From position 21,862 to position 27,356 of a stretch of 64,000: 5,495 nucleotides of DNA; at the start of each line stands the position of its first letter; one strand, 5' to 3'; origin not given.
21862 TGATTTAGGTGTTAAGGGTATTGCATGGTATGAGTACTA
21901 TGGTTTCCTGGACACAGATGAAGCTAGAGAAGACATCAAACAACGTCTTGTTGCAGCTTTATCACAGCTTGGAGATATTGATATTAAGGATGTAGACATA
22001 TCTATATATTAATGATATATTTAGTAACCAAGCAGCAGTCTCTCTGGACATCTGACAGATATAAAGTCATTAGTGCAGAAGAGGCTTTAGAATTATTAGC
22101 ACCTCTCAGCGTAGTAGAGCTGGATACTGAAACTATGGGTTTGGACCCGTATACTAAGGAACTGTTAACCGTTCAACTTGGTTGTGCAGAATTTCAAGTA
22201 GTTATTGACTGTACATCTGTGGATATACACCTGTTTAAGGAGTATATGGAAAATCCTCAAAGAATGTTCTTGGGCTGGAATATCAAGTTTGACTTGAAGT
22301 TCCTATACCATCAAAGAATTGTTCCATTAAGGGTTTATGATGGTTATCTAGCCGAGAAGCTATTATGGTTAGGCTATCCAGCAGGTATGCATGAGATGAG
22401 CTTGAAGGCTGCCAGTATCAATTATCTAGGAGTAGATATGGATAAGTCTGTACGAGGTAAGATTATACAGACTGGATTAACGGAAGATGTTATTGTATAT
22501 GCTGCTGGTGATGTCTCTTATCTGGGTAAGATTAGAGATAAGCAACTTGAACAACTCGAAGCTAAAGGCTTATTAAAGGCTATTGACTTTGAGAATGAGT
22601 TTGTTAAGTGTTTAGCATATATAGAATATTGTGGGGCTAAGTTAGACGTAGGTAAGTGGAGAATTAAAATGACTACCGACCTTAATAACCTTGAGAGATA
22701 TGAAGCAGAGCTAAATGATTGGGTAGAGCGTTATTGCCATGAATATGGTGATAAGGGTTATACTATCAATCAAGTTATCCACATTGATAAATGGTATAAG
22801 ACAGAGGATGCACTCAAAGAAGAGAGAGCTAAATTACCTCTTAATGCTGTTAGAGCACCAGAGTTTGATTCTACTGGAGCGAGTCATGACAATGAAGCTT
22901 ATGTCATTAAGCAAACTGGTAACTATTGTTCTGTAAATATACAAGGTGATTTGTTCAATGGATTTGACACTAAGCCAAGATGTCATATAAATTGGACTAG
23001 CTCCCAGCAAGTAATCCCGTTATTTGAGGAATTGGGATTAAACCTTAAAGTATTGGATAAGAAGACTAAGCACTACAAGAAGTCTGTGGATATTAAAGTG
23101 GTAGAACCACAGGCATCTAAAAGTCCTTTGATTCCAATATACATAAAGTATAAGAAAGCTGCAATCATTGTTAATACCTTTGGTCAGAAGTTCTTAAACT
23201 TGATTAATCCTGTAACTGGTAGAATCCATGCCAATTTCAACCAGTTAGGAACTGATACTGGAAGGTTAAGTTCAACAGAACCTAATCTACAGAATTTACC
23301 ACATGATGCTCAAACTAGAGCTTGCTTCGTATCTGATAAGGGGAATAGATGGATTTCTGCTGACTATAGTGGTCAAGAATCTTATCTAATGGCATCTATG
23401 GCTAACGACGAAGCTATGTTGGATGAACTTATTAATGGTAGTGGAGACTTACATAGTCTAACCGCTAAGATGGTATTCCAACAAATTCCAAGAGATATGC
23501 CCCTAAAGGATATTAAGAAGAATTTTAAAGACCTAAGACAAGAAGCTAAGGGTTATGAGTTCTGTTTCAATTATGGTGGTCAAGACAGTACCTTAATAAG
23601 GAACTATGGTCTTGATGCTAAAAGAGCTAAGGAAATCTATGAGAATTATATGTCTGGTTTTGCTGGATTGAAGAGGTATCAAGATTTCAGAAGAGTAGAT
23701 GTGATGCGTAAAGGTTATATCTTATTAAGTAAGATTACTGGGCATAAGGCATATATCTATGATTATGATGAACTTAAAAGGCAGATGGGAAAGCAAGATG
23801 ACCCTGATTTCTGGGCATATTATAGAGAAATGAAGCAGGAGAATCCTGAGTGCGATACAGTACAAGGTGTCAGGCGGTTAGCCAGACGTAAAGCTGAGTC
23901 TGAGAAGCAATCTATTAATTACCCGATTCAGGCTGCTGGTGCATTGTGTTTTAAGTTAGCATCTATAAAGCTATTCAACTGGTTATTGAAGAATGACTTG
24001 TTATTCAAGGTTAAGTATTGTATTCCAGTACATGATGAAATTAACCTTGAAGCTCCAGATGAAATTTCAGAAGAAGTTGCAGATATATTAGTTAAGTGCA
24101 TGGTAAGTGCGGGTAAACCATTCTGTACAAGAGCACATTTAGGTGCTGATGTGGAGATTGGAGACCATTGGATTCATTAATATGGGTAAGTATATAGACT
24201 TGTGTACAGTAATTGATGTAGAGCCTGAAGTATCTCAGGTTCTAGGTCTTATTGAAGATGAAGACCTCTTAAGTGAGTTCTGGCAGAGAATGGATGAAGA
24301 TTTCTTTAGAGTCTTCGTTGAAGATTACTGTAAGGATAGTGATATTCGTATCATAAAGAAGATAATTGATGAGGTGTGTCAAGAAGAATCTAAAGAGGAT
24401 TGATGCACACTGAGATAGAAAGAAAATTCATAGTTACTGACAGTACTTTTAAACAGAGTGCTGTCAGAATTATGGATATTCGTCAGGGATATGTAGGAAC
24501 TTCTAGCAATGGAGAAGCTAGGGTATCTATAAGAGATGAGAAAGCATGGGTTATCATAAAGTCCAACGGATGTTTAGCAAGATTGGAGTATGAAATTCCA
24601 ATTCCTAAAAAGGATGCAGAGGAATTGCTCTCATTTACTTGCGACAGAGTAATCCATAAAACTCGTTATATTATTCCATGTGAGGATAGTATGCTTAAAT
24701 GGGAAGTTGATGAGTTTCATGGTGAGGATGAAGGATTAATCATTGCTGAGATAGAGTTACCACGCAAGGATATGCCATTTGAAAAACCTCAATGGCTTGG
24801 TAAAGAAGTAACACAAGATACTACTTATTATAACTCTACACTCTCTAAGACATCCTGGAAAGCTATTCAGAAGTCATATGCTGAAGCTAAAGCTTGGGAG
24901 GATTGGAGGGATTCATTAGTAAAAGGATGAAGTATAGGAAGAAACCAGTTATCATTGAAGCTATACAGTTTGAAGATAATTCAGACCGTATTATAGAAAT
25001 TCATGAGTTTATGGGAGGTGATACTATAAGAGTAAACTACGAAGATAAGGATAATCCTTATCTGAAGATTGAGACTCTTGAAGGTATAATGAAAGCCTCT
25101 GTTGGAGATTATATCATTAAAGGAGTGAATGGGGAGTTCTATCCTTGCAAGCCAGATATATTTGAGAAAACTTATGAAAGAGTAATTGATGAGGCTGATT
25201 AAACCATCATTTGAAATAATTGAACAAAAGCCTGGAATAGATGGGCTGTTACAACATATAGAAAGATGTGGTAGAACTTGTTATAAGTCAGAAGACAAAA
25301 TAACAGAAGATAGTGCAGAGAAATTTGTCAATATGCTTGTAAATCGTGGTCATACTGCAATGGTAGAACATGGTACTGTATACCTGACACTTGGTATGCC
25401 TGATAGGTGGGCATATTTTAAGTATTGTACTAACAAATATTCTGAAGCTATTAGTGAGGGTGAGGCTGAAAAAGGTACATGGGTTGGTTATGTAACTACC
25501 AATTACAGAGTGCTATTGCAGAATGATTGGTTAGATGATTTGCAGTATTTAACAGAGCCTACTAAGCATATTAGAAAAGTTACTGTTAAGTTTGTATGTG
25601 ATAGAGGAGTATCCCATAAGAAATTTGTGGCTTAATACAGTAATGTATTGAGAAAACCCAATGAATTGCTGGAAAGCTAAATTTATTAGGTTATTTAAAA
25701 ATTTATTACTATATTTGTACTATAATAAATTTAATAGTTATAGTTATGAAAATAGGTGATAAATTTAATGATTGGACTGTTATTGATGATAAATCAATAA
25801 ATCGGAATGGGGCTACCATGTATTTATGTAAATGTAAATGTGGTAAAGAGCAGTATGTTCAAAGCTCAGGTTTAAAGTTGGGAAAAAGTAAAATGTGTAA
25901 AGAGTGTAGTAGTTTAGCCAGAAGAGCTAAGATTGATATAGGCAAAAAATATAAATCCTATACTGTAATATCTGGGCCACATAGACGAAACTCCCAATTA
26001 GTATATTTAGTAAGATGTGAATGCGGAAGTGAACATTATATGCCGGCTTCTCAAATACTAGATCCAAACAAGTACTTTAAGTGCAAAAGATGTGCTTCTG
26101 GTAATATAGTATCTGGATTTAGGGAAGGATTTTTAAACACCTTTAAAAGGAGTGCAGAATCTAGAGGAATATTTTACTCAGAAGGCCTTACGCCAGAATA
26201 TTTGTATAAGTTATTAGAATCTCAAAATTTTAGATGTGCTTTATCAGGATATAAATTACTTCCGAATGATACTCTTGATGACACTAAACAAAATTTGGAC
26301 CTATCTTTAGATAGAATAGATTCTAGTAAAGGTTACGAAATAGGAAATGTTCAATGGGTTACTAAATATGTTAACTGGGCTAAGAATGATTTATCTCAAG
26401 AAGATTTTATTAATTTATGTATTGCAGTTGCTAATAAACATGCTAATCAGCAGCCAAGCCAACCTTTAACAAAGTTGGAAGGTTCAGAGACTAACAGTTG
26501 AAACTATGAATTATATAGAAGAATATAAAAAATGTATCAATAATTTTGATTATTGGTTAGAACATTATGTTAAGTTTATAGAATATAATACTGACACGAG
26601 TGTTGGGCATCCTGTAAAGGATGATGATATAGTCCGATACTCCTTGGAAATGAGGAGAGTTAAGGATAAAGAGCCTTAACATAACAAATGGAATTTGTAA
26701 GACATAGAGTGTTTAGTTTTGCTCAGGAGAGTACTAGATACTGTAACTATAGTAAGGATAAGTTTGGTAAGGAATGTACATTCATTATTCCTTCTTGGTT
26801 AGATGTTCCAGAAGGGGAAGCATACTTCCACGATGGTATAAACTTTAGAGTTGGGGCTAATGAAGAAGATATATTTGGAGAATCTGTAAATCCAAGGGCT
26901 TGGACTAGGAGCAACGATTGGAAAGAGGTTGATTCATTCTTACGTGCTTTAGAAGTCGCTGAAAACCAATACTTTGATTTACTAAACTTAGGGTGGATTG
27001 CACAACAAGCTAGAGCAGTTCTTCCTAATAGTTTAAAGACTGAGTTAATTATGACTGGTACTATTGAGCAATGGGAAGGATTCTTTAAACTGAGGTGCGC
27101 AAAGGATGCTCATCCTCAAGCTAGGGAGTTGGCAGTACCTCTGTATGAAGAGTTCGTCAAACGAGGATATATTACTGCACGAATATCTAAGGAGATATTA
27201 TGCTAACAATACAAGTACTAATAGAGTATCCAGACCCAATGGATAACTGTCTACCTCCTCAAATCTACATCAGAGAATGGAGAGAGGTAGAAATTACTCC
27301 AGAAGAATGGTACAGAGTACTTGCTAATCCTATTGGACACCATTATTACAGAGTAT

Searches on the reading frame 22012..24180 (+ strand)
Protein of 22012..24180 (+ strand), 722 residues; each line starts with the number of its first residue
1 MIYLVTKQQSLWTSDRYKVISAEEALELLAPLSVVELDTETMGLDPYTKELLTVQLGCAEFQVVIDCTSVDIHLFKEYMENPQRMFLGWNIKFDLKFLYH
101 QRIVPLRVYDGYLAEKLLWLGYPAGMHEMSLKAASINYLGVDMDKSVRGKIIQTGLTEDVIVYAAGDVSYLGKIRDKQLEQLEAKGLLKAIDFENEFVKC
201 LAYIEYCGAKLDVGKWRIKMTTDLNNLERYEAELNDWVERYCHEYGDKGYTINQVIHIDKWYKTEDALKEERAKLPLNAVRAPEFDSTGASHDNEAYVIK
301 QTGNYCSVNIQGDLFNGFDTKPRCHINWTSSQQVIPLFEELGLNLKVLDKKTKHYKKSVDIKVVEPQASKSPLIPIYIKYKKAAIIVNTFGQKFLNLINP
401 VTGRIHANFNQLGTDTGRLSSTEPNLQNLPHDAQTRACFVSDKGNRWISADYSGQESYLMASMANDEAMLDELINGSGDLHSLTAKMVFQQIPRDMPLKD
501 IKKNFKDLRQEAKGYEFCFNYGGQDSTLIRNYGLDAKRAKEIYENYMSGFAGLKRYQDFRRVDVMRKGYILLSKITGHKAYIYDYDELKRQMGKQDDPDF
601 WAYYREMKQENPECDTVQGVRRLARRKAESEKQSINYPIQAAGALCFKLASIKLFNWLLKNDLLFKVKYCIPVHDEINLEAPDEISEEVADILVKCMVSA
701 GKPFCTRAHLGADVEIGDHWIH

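Call 18: search_protein_families(library=phrogs, proteins=[window:22012-24180:+], max_evalue=0.00001)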
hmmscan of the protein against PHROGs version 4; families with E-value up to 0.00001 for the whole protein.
window:22012-24180:+ (722 aa): 8 families
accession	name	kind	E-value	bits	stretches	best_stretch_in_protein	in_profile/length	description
phrog_17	-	DNA, RNA and nucleotide metabolism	9.4e-99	333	1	29-720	667-1230/1445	DNA polymerase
phrog_2573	-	DNA, RNA and nucleotide metabolism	1.1e-34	121.1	1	436-704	6-252/336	DNA polymerase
phrog_15971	-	DNA, RNA and nucleotide metabolism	2.5e-22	80.6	1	325-720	47-372/376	DNA polymerase I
phrog_12241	-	DNA, RNA and nucleotide metabolism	2.8e-16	60.6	1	160-431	280-495/502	DNA polymerase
phrog_23226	-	DNA, RNA and nucleotide metabolism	8.6e-16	58.5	1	322-557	209-467/611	DNA polymerase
phrog_5995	-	DNA, RNA and nucleotide metabolism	5.8e-14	53.2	1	520-720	5-175/236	DNA polymerase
phrog_10285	-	DNA, RNA and nucleotide metabolism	9.1e-12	45.7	1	424-695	30-298/321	DNA polymerase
phrog_9556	-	DNA, RNA and nucleotide metabolism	6.2e-07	29.8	0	393-429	404-439/441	DNA polymerase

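Call 28: search_dna_similar(query=window:22012-24180:+, collection=phages, mode=protein, max_rows=25, max_evalue=1e-20)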
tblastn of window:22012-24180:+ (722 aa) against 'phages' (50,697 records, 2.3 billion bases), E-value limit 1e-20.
Records with a match: 95; places in all: 95; records where one place covers at least 80% of the query: 54.
Best place of each record, by identity: <60% 95.
By first word of the organism name: Bacteroides 29; uncultured 16; Bacteriophage 12; Listeria 12; Thermus 12; IAS 2; Salmonella 2; Acinetobacter 2; Kehishuvirus 1; bajarodcaudo 1; and 6 more.
By host as written in the record: - 35; Bacteroides intestinalis DSM 108646 24; Thermus thermophilus 6; Homo sapiens 4; Thermus thermophilus HB8 4; Listeria monocytogenes 3; Bacteroides intestinalis APC919/174 2; Bacteroides cellulosilyticus 2; and 12 more.
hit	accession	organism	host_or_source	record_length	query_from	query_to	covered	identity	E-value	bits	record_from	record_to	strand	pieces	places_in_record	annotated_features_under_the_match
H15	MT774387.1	uncultured phage cr111_1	human feces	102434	1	722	100%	55.8%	0e+0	776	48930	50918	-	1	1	DNA polymerase I | muconolactone isomerase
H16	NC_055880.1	uncultured phage cr111_1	human feces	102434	1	722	100%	55.8%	0e+0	776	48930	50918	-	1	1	DNA polymerase I | muconolactone isomerase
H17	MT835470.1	Bacteriophage sp.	human fecal samples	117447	1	722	100%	55.6%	0e+0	793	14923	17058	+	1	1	record has no annotation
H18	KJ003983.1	IAS virus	Homo sapiens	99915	1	722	100%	50.7%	0e+0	689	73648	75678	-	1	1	record has no annotation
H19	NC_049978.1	IAS virus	Homo sapiens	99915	1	722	100%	50.7%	0e+0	689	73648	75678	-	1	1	DNA polymerase I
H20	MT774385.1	uncultured phage cr108_1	human feces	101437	3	722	100%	49.9%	0e+0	655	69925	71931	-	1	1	DNA polymerase I | hypothetical protein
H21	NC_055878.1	uncultured phage cr108_1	human feces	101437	3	722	100%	49.9%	0e+0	655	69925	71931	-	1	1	DNA polymerase I | hypothetical protein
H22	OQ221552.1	Bacteroides phage PhiCrAssBcn17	Bacteroides intestinalis DSM 108646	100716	1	722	100%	49.5%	0e+0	700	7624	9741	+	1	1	DNA polymerase I | muconolactone isomerase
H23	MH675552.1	Bacteroides phage crAss001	Bacteroides intestinalis APC919/174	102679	1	722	100%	49.5%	0e+0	699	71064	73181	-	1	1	DNA polymerase I | hypothetical protein | muconolactone isomerase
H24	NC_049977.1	Bacteroides phage crAss001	Bacteroides intestinalis APC919/174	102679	1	722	100%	49.5%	0e+0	699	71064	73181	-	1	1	DNA polymerase I | hypothetical protein | muconolactone isomerase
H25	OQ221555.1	Bacteroides phage PhiCrAssBcn20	Bacteroides intestinalis DSM 108646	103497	1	722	100%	49.5%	0e+0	699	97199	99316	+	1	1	DNA polymerase I | muconolactone isomerase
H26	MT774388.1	uncultured phage cr112_1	human feces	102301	1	722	100%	49.2%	0e+0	694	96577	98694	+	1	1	DNA polymerase I | hypothetical protein | muconolactone isomerase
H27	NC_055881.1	uncultured phage cr112_1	human feces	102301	1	722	100%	49.2%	0e+0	694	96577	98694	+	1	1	DNA polymerase I | hypothetical protein | muconolactone isomerase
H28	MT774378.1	uncultured phage cr106_1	human feces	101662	1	722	100%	46.5%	0e+0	650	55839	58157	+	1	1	DNA polymerase I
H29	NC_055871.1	uncultured phage cr106_1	human feces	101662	1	722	100%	46.5%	0e+0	650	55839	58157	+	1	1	DNA polymerase I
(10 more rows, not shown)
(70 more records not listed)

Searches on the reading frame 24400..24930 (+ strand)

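Call 63: search_protein_families(library=pfam, proteins=[window:24400-24930:+], max_evalue=0.001)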
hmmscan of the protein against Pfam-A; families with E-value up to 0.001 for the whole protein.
window:24400-24930:+ (176 aa): 1 family
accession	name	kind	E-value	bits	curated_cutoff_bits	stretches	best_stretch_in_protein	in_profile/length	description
PF01928.26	CYTH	-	4.7e-10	40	23.2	1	4-150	2-174/179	CYTH domain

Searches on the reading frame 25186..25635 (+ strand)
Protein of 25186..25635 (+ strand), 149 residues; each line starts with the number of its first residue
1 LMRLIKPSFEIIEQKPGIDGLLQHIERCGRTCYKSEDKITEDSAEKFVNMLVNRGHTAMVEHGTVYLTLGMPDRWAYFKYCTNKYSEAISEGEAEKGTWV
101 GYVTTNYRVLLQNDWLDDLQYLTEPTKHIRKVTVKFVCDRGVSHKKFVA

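Call 64: search_protein_families(library=pfam, proteins=[window:25186-25635:+], max_evalue=0.001)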
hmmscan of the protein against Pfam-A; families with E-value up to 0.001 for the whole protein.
window:25186-25635:+ (149 aa): 1 family
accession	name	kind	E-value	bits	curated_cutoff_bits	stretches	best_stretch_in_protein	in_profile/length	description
PF02511.20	Thy1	-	4.8e-05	23.6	24.8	1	23-69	11-63/191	Thymidylate synthase complementing protein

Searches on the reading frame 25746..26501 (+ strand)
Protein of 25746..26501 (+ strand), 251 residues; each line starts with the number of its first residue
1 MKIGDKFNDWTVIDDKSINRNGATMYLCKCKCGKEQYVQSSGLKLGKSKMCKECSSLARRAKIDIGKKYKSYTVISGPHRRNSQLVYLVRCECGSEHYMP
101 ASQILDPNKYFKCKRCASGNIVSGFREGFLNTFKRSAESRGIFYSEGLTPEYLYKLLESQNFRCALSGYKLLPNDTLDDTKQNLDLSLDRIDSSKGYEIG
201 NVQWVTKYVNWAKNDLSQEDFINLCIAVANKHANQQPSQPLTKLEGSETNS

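Call 64: search_protein_families(library=pfam, proteins=[window:25746-26501:+], max_evalue=0.001)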
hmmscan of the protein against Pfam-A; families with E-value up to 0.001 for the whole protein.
window:25746-26501:+ (251 aa): 0 families

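Call 66: search_protein_families(library=phrogs, proteins=[window:25746-26501:+], max_evalue=0.001)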
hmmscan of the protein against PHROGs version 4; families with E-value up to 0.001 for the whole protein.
window:25746-26501:+ (251 aa): 9 families
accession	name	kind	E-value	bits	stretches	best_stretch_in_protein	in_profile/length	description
phrog_1035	-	DNA, RNA and nucleotide metabolism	3.2e-21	77.4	1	22-234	60-231/271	endonuclease VII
phrog_374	-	DNA, RNA and nucleotide metabolism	7.4e-19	69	2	3-56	198-251/617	HNH endonuclease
phrog_3322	-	DNA, RNA and nucleotide metabolism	1.1e-16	62.2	1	130-236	56-156/162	endonuclease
phrog_3118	-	DNA, RNA and nucleotide metabolism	9.8e-12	45.9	1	134-220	22-103/287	HNH endonuclease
phrog_27240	-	unknown function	4.8e-10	40.9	1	2-51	7-53/132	-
phrog_1400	-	moron, auxiliary metabolic gene and host takeover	6.1e-09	37.1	1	131-236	14-109/251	Srd anti-sigma factor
phrog_559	-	DNA, RNA and nucleotide metabolism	1.3e-05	25.2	1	21-140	147-259/607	HNH endonuclease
phrog_3377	-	DNA, RNA and nucleotide metabolism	1.6e-05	25.8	1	184-214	64-94/196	HNH endonuclease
phrog_8790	-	DNA, RNA and nucleotide metabolism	4.8e-05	24.4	1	180-210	68-99/241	restriction endonuclease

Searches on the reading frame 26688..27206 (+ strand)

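Call 64: search_protein_families(library=pfam, proteins=[window:26688-27206:+], max_evalue=0.001)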
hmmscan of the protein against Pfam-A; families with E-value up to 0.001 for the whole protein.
window:26688-27206:+ (172 aa): 1 family
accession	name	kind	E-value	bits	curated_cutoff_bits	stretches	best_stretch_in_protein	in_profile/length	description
PF02511.20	Thy1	-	1.1e-25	90.9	24.8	1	2-158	73-187/191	Thymidylate synthase complementing protein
